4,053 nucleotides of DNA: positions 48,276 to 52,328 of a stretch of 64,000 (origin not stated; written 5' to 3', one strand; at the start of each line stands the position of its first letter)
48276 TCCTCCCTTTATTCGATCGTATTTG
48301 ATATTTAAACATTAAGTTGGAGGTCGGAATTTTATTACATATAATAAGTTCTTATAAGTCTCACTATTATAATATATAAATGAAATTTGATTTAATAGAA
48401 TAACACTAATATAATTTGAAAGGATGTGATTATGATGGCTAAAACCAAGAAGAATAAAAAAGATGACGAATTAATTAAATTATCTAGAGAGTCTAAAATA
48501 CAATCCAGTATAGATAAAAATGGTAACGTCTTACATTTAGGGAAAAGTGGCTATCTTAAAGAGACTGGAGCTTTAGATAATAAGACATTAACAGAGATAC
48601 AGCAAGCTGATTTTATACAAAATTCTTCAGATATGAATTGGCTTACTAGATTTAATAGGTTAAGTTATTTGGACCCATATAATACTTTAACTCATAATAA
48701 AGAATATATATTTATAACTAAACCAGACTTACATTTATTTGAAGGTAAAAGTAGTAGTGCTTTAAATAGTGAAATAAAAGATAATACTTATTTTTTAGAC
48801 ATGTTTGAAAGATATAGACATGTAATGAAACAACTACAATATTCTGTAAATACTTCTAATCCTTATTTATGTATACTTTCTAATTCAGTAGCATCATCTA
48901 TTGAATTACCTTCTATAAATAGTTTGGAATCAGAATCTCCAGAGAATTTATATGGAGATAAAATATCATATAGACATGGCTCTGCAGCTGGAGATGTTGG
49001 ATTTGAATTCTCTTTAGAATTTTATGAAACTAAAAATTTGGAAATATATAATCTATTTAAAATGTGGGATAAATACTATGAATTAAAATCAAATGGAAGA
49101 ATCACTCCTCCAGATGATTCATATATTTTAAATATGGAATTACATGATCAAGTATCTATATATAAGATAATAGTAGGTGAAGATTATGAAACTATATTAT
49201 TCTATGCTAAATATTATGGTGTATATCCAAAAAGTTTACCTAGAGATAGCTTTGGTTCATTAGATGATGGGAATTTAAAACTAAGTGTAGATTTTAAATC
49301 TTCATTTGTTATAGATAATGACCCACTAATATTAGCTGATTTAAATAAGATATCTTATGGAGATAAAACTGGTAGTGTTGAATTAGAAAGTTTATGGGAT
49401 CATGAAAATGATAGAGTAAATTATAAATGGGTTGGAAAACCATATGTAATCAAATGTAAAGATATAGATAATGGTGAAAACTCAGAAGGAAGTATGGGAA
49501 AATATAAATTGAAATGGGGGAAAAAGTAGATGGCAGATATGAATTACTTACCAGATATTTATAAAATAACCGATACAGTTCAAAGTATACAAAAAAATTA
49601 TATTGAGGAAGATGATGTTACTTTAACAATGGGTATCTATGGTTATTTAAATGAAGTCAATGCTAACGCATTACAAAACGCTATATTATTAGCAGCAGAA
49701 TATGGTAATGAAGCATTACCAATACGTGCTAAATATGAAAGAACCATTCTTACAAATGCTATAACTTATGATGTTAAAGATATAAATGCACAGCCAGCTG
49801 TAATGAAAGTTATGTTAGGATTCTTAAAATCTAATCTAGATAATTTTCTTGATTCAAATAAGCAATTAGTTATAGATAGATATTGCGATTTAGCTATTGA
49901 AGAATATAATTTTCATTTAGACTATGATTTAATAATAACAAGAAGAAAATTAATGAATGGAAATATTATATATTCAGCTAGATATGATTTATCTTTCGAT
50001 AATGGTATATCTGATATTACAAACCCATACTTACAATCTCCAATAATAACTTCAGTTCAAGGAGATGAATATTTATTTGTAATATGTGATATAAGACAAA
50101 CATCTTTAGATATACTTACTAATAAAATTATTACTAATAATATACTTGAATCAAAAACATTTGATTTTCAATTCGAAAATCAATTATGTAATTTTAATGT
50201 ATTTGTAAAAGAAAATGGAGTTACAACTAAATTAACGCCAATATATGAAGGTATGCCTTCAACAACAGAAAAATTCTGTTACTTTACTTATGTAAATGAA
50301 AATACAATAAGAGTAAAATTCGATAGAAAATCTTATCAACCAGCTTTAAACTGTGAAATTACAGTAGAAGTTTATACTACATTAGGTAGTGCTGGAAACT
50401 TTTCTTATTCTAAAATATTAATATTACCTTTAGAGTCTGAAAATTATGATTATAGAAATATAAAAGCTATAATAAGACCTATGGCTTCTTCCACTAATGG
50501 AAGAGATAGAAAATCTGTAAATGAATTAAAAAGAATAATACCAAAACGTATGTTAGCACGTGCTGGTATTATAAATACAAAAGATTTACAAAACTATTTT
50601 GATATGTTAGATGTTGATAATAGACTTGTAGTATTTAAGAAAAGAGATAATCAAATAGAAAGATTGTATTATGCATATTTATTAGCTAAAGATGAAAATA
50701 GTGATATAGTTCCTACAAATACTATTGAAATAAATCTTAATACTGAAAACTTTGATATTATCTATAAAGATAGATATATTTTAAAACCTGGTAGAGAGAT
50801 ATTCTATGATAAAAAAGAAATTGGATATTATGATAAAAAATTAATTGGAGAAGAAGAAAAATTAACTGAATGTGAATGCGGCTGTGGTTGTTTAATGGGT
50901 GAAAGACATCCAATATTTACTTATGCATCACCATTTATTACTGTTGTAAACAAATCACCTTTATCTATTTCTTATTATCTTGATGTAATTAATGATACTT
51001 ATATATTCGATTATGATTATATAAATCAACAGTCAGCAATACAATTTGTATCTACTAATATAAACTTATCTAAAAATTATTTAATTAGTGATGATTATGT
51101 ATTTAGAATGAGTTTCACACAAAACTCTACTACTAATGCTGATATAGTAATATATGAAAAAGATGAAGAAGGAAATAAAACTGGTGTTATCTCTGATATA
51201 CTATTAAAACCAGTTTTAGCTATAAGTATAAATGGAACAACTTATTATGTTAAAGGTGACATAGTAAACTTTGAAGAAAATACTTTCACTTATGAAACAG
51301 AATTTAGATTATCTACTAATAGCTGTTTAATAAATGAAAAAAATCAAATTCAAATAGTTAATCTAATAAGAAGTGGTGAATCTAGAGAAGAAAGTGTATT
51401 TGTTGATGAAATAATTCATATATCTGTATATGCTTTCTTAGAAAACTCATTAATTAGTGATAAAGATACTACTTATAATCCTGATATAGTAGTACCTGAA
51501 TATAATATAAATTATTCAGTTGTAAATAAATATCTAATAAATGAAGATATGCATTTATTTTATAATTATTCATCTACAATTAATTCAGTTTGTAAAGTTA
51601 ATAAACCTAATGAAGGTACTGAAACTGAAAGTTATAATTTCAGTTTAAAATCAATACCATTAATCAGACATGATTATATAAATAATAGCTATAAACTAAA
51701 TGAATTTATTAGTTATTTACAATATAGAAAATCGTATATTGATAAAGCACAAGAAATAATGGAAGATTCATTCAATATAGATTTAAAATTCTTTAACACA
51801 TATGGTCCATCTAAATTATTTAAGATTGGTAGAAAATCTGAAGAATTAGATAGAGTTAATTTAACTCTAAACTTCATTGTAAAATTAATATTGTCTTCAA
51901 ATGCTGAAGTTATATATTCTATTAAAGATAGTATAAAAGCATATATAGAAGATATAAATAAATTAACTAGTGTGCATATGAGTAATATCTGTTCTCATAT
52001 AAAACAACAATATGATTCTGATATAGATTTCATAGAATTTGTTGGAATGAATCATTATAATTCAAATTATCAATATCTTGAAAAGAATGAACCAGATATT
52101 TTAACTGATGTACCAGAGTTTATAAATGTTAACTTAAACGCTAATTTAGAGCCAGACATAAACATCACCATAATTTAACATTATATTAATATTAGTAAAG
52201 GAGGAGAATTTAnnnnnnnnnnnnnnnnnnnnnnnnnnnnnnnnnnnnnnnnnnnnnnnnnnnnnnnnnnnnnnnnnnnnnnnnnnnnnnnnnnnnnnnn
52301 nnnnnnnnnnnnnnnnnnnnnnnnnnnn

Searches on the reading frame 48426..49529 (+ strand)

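Call 11: search_protein_families(library=phrogs, proteins=[window:48426-49529:+], max_evalue=0.001)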
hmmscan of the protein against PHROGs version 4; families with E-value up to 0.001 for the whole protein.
window:48426-49529:+ (367 aa): 2 families
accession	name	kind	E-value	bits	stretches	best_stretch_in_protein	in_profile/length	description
phrog_21400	-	head and packaging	8.1e-27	95.3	1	84-315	26-249/310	virion structural protein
phrog_3196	-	unknown function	1.7e-09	38.2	1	94-307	62-291/356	-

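Call 12: search_protein_families(library=pfam, proteins=[window:48426-49529:+], max_evalue=0.001)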
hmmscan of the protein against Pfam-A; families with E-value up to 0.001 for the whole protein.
window:48426-49529:+ (367 aa): 0 families

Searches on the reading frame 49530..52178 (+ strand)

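Call 11: search_protein_families(library=phrogs, proteins=[window:49530-52178:+], max_evalue=0.001)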
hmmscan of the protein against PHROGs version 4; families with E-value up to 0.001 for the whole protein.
window:49530-52178:+ (882 aa): 1 family
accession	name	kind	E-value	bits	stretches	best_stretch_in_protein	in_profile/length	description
phrog_18960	-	unknown function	2.7e-68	231.8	1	11-869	14-879/904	-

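Call 12: search_protein_families(library=pfam, proteins=[window:49530-52178:+], max_evalue=0.001)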
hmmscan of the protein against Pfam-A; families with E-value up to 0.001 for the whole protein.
window:49530-52178:+ (882 aa): 0 families
